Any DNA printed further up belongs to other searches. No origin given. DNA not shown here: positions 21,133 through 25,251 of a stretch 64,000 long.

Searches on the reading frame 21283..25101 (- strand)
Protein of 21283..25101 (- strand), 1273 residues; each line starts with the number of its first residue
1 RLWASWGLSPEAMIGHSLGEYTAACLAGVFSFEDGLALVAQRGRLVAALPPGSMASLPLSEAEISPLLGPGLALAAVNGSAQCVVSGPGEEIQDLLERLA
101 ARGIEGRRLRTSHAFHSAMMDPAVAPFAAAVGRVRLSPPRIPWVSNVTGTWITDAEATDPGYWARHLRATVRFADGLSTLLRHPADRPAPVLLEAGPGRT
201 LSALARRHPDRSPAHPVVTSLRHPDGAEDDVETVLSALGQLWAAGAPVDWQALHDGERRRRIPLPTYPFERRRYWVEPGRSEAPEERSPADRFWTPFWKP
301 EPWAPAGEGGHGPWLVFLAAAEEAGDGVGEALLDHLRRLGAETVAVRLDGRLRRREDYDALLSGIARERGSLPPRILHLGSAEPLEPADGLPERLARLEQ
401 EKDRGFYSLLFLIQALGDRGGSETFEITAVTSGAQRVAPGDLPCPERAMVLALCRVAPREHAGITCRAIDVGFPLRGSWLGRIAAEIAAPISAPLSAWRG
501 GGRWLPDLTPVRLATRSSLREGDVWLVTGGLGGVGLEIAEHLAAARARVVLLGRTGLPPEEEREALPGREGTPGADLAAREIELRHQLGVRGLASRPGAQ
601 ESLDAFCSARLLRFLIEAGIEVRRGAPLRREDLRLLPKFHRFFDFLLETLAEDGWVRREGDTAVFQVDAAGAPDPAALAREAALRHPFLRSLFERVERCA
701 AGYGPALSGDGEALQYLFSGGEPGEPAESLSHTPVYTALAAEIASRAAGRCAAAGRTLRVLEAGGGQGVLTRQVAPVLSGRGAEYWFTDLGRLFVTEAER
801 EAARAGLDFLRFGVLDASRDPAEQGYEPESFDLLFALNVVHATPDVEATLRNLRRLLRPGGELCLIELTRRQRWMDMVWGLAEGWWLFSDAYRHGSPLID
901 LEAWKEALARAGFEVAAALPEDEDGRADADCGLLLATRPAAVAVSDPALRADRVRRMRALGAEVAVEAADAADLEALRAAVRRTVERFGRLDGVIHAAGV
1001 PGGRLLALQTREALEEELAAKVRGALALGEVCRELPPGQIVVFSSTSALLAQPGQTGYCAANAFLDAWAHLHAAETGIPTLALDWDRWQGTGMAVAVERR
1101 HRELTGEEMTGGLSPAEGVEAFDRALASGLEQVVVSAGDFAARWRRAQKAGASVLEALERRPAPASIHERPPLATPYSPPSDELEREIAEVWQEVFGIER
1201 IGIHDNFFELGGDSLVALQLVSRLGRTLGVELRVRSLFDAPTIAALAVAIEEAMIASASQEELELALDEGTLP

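Call 62: search_protein_families(library=pfam, proteins=[window:21283-25101:-], max_evalue=0.01)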
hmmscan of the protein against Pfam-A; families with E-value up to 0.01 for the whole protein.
window:21283-25101:- (1273 aa): 14 families
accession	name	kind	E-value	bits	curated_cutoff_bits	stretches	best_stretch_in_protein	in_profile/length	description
PF08659.16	KR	-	1.9e-36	126.1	22.6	2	950-1089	41-179/180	KR domain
PF00698.26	Acyl_transf_1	-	7.7e-30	104.9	32.7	1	2-180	76-254/319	Acyl transferase domain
PF00550.31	PP-binding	-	2.6e-17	63.3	20.8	1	1187-1247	2-64/67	Phosphopantetheine attachment site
PF08242.18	Methyltransf_12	-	1.8e-16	61.1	30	1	761-863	1-98/98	Methyltransferase domain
PF00106.31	adh_short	-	3.7e-16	59.6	26.6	2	937-1075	22-166/195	short chain dehydrogenase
PF13489.12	Methyltransf_23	-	3.5e-15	56.6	27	1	745-916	14-162/164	Methyltransferase domain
PF13561.12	adh_short_C2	-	3.7e-14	53.3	27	1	935-1077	16-162/236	Enoyl-(Acyl carrier protein) reductase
PF13847.12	Methyltransf_31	-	1.2e-11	44.9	27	1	758-868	5-112/145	Methyltransferase domain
PF08241.18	Methyltransf_11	-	3.2e-11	44.2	21.2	1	761-864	1-94/95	Methyltransferase domain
PF13649.12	Methyltransf_25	-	5e-11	43.6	27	1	760-861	1-97/97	Methyltransferase domain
PF01209.24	Ubie_methyltran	-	0.00025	20.9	20.1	1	750-871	41-157/233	ubiE/COQ5 methyltransferase family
PF01370.27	Epimerase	-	0.0004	20.3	20.9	0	978-1049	53-118/240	NAD dependent epimerase/dehydratase family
PF21394.3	Beta-ketacyl_N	-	0.0075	16.3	26.9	0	354-431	49-119/170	Beta-ketoacyl synthase-like, N-terminal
PF06080.18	DUF938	-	0.0078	16.4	27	0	756-865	25-137/202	Protein of unknown function (DUF938)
